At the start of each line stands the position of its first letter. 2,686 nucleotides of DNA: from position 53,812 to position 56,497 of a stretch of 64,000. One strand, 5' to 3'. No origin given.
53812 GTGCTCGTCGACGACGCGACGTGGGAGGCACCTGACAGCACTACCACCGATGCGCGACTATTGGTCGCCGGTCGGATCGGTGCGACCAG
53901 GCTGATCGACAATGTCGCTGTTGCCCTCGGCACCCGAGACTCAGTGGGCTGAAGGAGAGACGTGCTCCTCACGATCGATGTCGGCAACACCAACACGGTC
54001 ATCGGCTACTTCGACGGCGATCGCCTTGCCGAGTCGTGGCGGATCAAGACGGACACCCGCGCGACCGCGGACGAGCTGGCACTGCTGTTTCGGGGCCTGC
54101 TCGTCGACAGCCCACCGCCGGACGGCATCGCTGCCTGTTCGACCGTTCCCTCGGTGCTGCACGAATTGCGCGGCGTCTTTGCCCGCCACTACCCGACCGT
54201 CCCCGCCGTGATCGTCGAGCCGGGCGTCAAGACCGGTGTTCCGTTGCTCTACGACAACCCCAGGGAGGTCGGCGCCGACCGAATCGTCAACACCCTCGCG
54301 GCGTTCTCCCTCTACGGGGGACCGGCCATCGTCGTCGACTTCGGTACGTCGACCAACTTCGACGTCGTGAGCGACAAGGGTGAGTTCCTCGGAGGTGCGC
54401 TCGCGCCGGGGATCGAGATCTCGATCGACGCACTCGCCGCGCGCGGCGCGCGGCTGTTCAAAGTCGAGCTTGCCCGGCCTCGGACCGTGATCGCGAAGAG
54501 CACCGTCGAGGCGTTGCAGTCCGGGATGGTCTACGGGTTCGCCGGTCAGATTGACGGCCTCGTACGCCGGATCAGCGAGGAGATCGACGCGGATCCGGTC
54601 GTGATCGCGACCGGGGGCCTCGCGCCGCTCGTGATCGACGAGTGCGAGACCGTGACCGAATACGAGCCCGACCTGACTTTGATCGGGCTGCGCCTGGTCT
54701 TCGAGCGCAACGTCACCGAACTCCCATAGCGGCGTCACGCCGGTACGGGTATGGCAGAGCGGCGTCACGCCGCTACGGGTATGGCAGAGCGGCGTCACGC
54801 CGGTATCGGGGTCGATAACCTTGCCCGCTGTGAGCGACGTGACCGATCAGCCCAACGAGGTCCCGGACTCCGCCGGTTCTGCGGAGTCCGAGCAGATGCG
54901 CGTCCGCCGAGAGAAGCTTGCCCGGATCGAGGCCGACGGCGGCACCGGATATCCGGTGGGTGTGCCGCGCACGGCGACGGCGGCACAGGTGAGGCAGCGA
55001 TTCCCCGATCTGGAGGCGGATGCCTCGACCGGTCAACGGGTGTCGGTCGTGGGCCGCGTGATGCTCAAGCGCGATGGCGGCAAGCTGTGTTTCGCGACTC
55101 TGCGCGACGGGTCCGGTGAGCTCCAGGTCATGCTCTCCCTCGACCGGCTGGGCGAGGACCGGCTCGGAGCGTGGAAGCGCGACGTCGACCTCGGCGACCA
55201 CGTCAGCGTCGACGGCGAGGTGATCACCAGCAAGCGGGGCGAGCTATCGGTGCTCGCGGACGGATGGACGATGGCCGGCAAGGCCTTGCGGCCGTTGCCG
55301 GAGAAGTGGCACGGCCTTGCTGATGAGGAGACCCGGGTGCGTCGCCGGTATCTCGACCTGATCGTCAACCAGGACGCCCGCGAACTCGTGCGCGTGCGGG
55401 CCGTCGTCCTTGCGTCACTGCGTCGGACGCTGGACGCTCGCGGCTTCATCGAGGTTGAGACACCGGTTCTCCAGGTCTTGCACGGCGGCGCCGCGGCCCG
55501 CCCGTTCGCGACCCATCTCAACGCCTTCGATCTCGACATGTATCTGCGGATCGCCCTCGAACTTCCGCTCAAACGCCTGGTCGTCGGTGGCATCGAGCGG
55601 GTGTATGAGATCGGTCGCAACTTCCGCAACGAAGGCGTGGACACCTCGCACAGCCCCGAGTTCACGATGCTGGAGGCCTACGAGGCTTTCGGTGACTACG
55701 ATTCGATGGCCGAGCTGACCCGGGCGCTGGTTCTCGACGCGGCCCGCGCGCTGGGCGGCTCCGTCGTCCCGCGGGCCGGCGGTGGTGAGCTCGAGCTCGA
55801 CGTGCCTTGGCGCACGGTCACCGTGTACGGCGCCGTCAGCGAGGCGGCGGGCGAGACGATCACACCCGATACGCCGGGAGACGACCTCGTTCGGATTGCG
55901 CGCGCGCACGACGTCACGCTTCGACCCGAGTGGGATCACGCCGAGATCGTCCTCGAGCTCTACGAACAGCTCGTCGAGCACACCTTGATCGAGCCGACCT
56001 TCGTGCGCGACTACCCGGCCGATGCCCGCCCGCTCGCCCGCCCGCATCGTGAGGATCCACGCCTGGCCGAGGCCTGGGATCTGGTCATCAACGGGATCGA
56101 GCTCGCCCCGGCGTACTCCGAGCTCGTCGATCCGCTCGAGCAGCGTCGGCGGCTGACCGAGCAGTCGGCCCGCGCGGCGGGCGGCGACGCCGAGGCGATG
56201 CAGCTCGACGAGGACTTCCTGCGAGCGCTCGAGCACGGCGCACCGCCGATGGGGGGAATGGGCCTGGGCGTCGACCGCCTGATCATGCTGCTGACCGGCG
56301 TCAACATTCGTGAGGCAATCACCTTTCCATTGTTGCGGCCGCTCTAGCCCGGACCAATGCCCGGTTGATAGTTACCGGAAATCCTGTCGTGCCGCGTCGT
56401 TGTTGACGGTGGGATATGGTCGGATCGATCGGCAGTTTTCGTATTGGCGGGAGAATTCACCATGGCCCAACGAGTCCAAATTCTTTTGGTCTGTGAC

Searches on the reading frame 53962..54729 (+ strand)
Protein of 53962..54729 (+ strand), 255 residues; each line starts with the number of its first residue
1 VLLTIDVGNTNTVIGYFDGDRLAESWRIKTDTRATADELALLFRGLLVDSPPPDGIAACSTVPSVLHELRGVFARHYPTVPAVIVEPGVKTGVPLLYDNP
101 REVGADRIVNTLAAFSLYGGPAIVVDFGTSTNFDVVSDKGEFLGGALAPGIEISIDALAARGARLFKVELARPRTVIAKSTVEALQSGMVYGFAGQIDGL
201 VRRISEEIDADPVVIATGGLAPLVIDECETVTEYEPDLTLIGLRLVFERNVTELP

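Call 10: search_protein_families(library=pfam, proteins=[window:53962-54729:+])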
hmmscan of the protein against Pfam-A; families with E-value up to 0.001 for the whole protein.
window:53962-54729:+ (255 aa): 1 family
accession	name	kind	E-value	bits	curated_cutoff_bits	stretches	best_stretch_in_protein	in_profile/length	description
PF03309.20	Pan_kinase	-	2.1e-67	227.4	24.7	1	2-203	1-205/205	Type III pantothenate kinase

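Call 13: find_encoding_contigs(protein=window:53962-54729:+, flank=3000, max_places=10)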
Protein window:53962-54729:+ (255 aa): 3 contigs read that carry it; 3 places shown.
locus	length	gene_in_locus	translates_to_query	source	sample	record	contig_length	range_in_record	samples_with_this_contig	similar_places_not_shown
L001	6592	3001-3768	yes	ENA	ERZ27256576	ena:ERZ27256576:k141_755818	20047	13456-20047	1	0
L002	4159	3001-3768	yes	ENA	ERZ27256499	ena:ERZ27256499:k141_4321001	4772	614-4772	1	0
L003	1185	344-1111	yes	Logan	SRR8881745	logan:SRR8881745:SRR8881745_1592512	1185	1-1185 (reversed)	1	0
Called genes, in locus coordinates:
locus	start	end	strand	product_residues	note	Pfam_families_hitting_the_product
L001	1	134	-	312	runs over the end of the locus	PF00005:ABC_tran, PF13304:AAA_21 (faint), PF26919:ABC-like_C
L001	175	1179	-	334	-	PF02636:Methyltransf_28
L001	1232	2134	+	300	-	PF10727:Rossmann-like, PF03807:F420_oxidored (weak), PF10728:DUF2520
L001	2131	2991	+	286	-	PF02569:Pantoate_ligase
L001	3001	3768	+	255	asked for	PF03309:Pan_kinase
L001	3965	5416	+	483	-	PF01336:tRNA_anti-codon, PF00152:tRNA-synt_2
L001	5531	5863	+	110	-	PF11774:Lsr2, PF23359:Lsr2_DNA-bd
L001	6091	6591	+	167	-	?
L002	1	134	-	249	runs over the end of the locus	?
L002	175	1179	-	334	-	PF02636:Methyltransf_28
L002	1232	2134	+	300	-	PF10727:Rossmann-like, PF03807:F420_oxidored (weak), PF10728:DUF2520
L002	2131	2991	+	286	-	PF02569:Pantoate_ligase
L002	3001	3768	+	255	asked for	PF03309:Pan_kinase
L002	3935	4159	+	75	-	?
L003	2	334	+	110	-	?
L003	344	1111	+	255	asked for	PF03309:Pan_kinase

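Call 51: find_homologous_proteins(query=window:53962-54729:+, max_evalue=1e-40)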
Query window:53962-54729:+ (255 aa): 7997 proteins with E <= 1e-40 among 8000 candidates; the best 120 are listed.
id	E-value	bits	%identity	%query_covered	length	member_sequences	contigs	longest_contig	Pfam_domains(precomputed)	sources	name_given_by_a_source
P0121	1.1e-160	550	100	100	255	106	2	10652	PF03309.21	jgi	-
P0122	4.7e-145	499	91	98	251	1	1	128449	PF03309.21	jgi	jgi:type III pantothenate kinase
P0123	1.2e-144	498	90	99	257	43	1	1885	PF03309.21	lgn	-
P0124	1.4e-144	498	90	99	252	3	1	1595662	PF03309.21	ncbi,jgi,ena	jgi:type III pantothenate kinase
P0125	1.8e-143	494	90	98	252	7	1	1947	PF03309.21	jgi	jgi:type III pantothenate kinase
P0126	3.0e-143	493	90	98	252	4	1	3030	PF03309.21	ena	-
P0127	3.7e-143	493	90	99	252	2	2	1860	PF03309.21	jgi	jgi:type III pantothenate kinase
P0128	6.5e-142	489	90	98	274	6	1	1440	PF03309.21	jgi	jgi:type III pantothenate kinase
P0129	1.2e-141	488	90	98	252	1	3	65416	PF03309.21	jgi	jgi:type III pantothenate kinase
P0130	1.3e-140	485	88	98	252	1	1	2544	PF03309.21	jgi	jgi:type III pantothenate kinase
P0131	5.4e-140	483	87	99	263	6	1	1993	PF03309.21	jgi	jgi:type III pantothenate kinase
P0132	3.3e-139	480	88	98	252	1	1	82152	PF03309.21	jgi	jgi:type III pantothenate kinase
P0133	2.2e-138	478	87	98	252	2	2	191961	PF03309.21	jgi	jgi:type III pantothenate kinase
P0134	3.1e-138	477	88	98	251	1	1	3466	PF03309.21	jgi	jgi:type III pantothenate kinase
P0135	1.6e-137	475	87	99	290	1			PF03309.21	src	-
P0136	2.4e-137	474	86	98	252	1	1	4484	PF03309.21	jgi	jgi:type III pantothenate kinase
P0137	5.8e-137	473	87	98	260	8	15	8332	PF03309.21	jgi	jgi:type III pantothenate kinase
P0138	7.7e-137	472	87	98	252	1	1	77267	PF03309.21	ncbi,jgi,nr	ncbi:MAG TPA: type III pantothenate kinase [Mycobacteriales bacterium]|jgi:type III pantothenate kin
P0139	9.8e-137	472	88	98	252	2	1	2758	PF03309.21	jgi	jgi:type III pantothenate kinase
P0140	1.9e-135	468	85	98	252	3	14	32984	PF03309.21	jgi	jgi:type III pantothenate kinase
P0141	2.2e-135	468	87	98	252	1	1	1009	PF03309.21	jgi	jgi:type III pantothenate kinase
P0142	4.3e-135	467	84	99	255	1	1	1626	PF03309.21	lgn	-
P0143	1.2e-134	465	87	98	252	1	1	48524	PF03309.21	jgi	jgi:type III pantothenate kinase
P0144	3.0e-134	464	84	98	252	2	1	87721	PF03309.21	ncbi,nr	ncbi:MAG TPA: type III pantothenate kinase [Mycobacteriales bacterium]|nr:type III pantothenate kina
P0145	5.8e-134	463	86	98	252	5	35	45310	PF03309.21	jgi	jgi:type III pantothenate kinase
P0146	8.8e-134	462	87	98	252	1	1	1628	PF03309.21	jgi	jgi:type III pantothenate kinase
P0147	1.6e-133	462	85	98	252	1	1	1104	PF03309.21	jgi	jgi:type III pantothenate kinase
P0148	1.6e-133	462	85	98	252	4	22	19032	PF03309.21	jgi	jgi:type III pantothenate kinase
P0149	1.7e-133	462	84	98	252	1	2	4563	PF03309.21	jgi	jgi:type III pantothenate kinase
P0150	1.9e-133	461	85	98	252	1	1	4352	PF03309.21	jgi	jgi:type III pantothenate kinase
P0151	2.2e-133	461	85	99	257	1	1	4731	PF03309.21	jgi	jgi:type III pantothenate kinase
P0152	2.7e-133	461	86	98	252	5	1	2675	PF03309.21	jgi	jgi:type III pantothenate kinase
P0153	7.5e-133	459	84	98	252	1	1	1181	PF03309.21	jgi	jgi:type III pantothenate kinase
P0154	9.9e-133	459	85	98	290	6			PF03309.21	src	-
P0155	1.4e-132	458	83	98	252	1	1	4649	PF03309.21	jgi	jgi:type III pantothenate kinase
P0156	2.9e-132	457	82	98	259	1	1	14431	PF03309.21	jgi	jgi:type III pantothenate kinase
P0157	4.1e-132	457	84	98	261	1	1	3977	PF03309.21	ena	-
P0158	4.2e-132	457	85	98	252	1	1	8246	PF03309.21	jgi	jgi:type III pantothenate kinase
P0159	4.3e-132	457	83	98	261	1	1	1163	PF03309.21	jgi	jgi:type III pantothenate kinase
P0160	6.8e-132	456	84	98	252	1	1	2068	PF03309.21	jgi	-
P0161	6.8e-132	456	85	98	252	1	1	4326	PF03309.21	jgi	jgi:type III pantothenate kinase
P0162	1.0e-131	456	83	98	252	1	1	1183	PF03309.21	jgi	jgi:type III pantothenate kinase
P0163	1.7e-131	455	84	98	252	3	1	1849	PF03309.21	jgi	jgi:type III pantothenate kinase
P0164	2.5e-131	454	84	98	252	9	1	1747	PF03309.21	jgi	jgi:type III pantothenate kinase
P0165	2.8e-131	454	84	98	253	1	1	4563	PF03309.21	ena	-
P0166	3.4e-131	454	85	98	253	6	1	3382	PF03309.21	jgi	jgi:type III pantothenate kinase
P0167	4.0e-131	454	84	98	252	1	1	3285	PF03309.21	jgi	jgi:type III pantothenate kinase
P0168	4.3e-131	454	82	98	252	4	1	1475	PF03309.21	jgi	-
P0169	4.6e-131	454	84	98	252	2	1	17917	PF03309.21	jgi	jgi:type III pantothenate kinase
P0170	6.3e-131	453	83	98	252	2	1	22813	PF03309.21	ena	-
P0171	6.6e-131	453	83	98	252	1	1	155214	PF03309.21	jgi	jgi:type III pantothenate kinase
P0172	6.7e-131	453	83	99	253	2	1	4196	PF03309.21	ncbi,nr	ncbi:MAG: type III pantothenate kinase [Frankiales bacterium]|nr:type III pantothenate kinase [Frank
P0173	6.8e-131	453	84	98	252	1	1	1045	PF03309.21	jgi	jgi:type III pantothenate kinase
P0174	7.4e-131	453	84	98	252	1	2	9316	PF03309.21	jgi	jgi:type III pantothenate kinase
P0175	7.9e-131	453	82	98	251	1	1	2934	PF03309.21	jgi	jgi:type III pantothenate kinase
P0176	9.9e-131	452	82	98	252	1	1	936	PF03309.21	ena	-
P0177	1.2e-130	452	81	98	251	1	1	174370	PF03309.21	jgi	jgi:type III pantothenate kinase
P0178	1.8e-130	452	82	99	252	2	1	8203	PF03309.21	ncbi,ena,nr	ncbi:MAG TPA: type III pantothenate kinase [Mycobacteriales bacterium]|nr:type III pantothenate kina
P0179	2.1e-130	451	84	98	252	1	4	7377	PF03309.21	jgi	jgi:type III pantothenate kinase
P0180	2.7e-130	451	83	99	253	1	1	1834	PF03309.21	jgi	jgi:type III pantothenate kinase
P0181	3.2e-130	451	82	98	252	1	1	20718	PF03309.21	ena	-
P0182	3.6e-130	451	83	98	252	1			PF03309.21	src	-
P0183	5.1e-130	450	84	98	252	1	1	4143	PF03309.21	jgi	jgi:type III pantothenate kinase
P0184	5.4e-130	450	82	98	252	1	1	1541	PF03309.21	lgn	-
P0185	5.6e-130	450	82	98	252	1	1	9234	PF03309.21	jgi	jgi:type III pantothenate kinase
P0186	6.0e-130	450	83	98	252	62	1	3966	PF03309.21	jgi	-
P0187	8.9e-130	449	82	98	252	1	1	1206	PF03309.21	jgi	-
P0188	9.2e-130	449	82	98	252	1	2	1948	PF03309.21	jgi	jgi:type III pantothenate kinase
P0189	1.4e-129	449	82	98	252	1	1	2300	PF03309.21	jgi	jgi:type III pantothenate kinase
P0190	1.4e-129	449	82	98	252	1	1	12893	PF03309.21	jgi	jgi:type III pantothenate kinase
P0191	1.6e-129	448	82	98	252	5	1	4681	PF03309.21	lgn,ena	-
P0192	1.7e-129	448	84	98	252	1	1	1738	PF03309.21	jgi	jgi:type III pantothenate kinase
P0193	1.8e-129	448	83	98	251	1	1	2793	PF03309.21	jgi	jgi:type III pantothenate kinase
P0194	1.8e-129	448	82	98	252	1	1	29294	PF03309.21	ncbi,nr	ncbi:MAG TPA: type III pantothenate kinase [Mycobacteriales bacterium]|nr:type III pantothenate kina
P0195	2.0e-129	448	82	98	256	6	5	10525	PF03309.21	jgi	jgi:type III pantothenate kinase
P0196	2.1e-129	448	82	98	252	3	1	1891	PF03309.21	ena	-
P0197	2.2e-129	448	82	98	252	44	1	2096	PF03309.21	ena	-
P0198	2.7e-129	448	81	98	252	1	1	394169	PF03309.21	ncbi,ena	-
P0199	2.9e-129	448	81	98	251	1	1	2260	PF03309.21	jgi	jgi:type III pantothenate kinase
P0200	3.1e-129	448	80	98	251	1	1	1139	PF03309.21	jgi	jgi:type III pantothenate kinase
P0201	3.7e-129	447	82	98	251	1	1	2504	PF03309.21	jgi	-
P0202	5.0e-129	447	83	98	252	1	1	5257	PF03309.21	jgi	jgi:type III pantothenate kinase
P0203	5.3e-129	447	80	98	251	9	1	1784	PF03309.21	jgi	jgi:type III pantothenate kinase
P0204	5.6e-129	447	82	98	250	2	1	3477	PF03309.21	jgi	jgi:type III pantothenate kinase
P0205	7.7e-129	446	82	98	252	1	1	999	PF03309.21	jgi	-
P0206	8.6e-129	446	80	98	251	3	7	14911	PF03309.21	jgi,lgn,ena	-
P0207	1.3e-128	446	82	98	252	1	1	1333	PF03309.21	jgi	jgi:type III pantothenate kinase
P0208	1.3e-128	445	82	98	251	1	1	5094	PF03309.21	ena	-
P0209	1.7e-128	445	82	98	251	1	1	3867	PF03309.21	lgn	-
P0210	1.7e-128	445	81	98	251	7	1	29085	PF03309.21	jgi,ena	-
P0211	1.9e-128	445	80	98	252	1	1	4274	PF03309.21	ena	-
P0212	2.0e-128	445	82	98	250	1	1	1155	PF03309.21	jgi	jgi:type III pantothenate kinase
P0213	3.0e-128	444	82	98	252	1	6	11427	PF03309.21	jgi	jgi:type III pantothenate kinase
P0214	4.7e-128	444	81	98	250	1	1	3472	PF03309.21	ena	-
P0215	5.0e-128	444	81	98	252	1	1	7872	PF03309.21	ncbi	-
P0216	6.3e-128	443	80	98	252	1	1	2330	PF03309.21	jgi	jgi:type III pantothenate kinase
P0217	1.1e-127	442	81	98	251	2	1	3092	PF03309.21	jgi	-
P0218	3.1e-127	441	80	98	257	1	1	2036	PF03309.21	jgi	jgi:type III pantothenate kinase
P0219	3.3e-127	441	80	98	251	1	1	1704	PF03309.21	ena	-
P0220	3.6e-127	441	81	98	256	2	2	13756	PF03309.21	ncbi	-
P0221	4.2e-127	441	81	98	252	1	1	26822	PF03309.21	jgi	jgi:type III pantothenate kinase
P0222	7.2e-127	440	80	98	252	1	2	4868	PF03309.21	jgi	jgi:type III pantothenate kinase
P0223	7.3e-127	440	80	98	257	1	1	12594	PF03309.21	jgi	jgi:type III pantothenate kinase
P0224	7.4e-127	440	81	98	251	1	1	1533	PF03309.21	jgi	jgi:type III pantothenate kinase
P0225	9.5e-127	439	80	98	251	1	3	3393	PF03309.21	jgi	jgi:type III pantothenate kinase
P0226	1.2e-126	439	80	98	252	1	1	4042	PF03309.21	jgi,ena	-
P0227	1.7e-126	439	79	98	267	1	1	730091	PF03309.21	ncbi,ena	-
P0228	2.0e-126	438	80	98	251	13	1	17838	PF03309.21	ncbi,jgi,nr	ncbi:MAG: type pantothenate kinase [Frankiaceae bacterium]|jgi:type III pantothenate kinase|nr:type 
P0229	6.0e-126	437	80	98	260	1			PF03309.21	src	-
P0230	6.0e-126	437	80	98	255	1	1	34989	PF03309.21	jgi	jgi:type III pantothenate kinase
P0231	6.3e-126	437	80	98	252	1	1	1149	PF03309.21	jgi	jgi:type III pantothenate kinase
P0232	6.3e-126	437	78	99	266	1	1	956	PF03309.21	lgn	-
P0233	6.6e-126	437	78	99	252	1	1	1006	PF03309.21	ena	-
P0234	9.6e-126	436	80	98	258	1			PF03309.21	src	-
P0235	1.1e-125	436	78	98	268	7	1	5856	PF03309.21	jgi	jgi:type III pantothenate kinase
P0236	1.2e-125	436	79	98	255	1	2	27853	PF03309.21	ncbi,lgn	ncbi:MAG: type III pantothenate kinase [Mycobacteriales bacterium]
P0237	1.3e-125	436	79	98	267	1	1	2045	PF03309.21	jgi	jgi:type III pantothenate kinase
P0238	2.0e-125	435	79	98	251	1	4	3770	PF03309.21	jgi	jgi:type III pantothenate kinase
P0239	4.2e-125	434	78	98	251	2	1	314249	PF03309.21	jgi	jgi:type III pantothenate kinase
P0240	5.4e-125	434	78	98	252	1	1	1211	PF03309.21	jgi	jgi:type III pantothenate kinase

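Call 52: find_encoding_contigs(protein=P0124, flank=10000, max_places=3)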
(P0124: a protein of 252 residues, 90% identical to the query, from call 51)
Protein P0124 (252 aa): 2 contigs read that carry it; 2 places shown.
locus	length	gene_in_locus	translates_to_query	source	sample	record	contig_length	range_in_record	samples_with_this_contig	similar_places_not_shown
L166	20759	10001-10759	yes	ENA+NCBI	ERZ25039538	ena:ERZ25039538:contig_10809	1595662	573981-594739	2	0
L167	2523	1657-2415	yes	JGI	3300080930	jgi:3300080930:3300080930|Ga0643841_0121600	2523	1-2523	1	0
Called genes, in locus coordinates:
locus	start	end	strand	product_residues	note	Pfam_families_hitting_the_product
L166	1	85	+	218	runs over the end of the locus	PF00528:BPD_transp_1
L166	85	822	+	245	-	PF00528:BPD_transp_1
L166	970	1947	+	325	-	PF04069:OpuAC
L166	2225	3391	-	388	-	PF00346:Complex1_49kDa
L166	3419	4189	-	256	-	PF01061:ABC2_membrane, PF12698:ABC2_membrane_3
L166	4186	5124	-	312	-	PF00005:ABC_tran, PF13304:AAA_21 (faint), PF26919:ABC-like_C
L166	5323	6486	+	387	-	PF07730:HisKA_3, PF02518:HATPase_c (faint)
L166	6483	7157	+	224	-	PF00072:Response_reg, PF00196:GerE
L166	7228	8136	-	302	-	PF02636:Methyltransf_28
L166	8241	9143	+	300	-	PF10727:Rossmann-like, PF03807:F420_oxidored (weak), PF10728:DUF2520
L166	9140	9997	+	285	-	PF02569:Pantoate_ligase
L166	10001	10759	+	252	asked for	PF03309:Pan_kinase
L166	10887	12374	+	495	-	PF01336:tRNA_anti-codon, PF00152:tRNA-synt_2, PF01409:tRNA-synt_2d (faint)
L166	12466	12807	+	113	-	PF11774:Lsr2, PF23359:Lsr2_DNA-bd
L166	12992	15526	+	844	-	PF02861:Clp_N, PF00004:AAA, PF05621:TniB, PF17871:AAA_lid_9, PF00004:AAA, PF07724:AAA_2, PF07728:AAA_5, PF10431:ClpB_D2-small, +7 more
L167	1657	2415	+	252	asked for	PF03309:Pan_kinase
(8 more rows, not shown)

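Call 53: find_encoding_contigs(protein=P0122, flank=10000, max_places=2)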
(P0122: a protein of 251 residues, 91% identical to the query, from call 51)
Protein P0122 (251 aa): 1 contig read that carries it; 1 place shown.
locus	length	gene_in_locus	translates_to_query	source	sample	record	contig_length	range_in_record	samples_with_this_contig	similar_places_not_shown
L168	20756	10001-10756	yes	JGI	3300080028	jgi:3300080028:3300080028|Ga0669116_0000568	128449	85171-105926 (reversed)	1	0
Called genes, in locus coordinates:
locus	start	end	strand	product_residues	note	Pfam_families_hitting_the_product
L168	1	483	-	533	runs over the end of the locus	PF01436:NHL (faint), PF00041:fn3, PF16656:Pur_ac_phosph_N (weak)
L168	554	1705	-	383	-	PF00005:ABC_tran, PF13304:AAA_21 (weak)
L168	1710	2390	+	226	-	PF00528:BPD_transp_1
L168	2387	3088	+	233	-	PF00528:BPD_transp_1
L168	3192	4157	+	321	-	PF04069:OpuAC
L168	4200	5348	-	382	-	PF00346:Complex1_49kDa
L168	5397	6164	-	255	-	PF01061:ABC2_membrane, PF12698:ABC2_membrane_3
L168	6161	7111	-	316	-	PF00005:ABC_tran, PF13304:AAA_21 (faint), PF26919:ABC-like_C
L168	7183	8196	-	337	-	PF02636:Methyltransf_28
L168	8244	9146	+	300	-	PF10727:Rossmann-like, PF10728:DUF2520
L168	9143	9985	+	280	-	PF02569:Pantoate_ligase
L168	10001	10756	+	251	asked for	PF03309:Pan_kinase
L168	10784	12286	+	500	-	PF01336:tRNA_anti-codon, PF00152:tRNA-synt_2, PF01409:tRNA-synt_2d (faint)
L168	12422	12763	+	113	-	PF11774:Lsr2, PF23359:Lsr2_DNA-bd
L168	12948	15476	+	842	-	PF02861:Clp_N, PF23569:NBD_SMAX1, PF00004:AAA, PF17871:AAA_lid_9, PF02151:UVR, PF00004:AAA, PF07724:AAA_2, PF07728:AAA_5, +7 more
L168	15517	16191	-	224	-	PF03009:GDPD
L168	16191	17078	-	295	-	PF00730:HhH-GPD, PF00633:HHH, PF10576:EndIII_4Fe-2S (weak)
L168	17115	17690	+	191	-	-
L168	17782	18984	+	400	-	PF00072:Response_reg, PF01339:CheB_methylest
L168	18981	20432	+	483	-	PF03705:CheR_N (weak), PF01739:CheR, PF08242:Methyltransf_12 (faint), PF07719:TPR_2 (faint), PF13432:TPR_16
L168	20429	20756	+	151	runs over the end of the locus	PF01584:CheW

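Call 77: list_cluster_members(proteins=[P0121])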
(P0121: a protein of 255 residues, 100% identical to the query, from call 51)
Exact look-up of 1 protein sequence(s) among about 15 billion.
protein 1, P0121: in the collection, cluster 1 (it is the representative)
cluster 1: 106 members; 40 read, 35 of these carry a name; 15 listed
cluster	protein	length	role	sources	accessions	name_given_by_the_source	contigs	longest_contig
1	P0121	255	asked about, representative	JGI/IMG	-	-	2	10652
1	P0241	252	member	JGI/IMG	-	type III pantothenate kinase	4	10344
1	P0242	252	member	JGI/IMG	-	type III pantothenate kinase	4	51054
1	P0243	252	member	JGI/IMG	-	type III pantothenate kinase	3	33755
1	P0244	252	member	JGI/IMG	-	type III pantothenate kinase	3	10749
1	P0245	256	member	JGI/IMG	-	type III pantothenate kinase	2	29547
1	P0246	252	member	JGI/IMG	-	type III pantothenate kinase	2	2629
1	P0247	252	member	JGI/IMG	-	type III pantothenate kinase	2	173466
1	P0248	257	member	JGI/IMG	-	type III pantothenate kinase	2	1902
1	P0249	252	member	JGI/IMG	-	type III pantothenate kinase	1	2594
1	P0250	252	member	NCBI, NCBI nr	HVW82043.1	MAG TPA: type III pantothenate kinase [Mycobacteriales bacterium] | type III pantothenate kinase [Mycobacteriales bacterium]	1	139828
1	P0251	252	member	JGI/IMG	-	type III pantothenate kinase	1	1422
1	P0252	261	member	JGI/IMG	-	type III pantothenate kinase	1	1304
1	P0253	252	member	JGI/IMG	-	type III pantothenate kinase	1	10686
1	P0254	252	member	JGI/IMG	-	type III pantothenate kinase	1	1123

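Call 78: find_encoding_contigs(protein=P0121, flank=10000, max_places=6)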
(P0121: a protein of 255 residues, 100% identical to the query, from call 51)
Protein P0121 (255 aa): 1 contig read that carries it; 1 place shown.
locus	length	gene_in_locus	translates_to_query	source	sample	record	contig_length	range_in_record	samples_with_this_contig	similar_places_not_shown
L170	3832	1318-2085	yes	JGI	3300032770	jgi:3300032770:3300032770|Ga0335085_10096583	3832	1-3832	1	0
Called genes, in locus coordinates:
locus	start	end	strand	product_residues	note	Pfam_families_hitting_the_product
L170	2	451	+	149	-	?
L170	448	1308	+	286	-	PF02569:Pantoate_ligase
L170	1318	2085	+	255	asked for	PF03309:Pan_kinase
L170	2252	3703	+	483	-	PF01336:tRNA_anti-codon, PF00152:tRNA-synt_2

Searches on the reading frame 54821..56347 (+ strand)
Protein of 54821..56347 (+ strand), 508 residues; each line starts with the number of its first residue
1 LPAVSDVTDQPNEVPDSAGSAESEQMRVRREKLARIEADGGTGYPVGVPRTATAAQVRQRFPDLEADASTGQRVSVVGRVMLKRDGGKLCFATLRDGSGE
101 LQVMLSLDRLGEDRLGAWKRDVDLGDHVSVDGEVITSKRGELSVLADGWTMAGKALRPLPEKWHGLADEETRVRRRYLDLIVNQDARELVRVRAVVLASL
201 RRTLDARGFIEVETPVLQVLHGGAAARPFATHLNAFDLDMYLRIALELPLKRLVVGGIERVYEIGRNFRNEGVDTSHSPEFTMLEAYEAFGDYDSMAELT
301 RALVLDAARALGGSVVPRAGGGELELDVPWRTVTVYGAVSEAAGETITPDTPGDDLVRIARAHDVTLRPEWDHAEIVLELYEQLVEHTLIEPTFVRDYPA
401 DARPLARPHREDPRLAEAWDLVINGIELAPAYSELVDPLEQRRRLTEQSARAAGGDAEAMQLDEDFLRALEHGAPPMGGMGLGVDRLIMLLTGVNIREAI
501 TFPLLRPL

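Call 10: search_protein_families(library=pfam, proteins=[window:54821-56347:+])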
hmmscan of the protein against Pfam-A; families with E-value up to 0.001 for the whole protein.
window:54821-56347:+ (508 aa): 3 families
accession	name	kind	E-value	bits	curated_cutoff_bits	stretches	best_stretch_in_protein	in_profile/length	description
PF00152.25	tRNA-synt_2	-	5.3e-78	262.6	25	1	168-504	1-306/308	tRNA synthetases class II (D, K and N)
PF01336.31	tRNA_anti-codon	-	3.3e-16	59.4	27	1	74-150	1-73/75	OB-fold nucleic acid binding domain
PF01409.25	tRNA-synt_2d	-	0.0007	19.6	19.8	0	261-287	105-131/246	tRNA synthetases class II core domain (F)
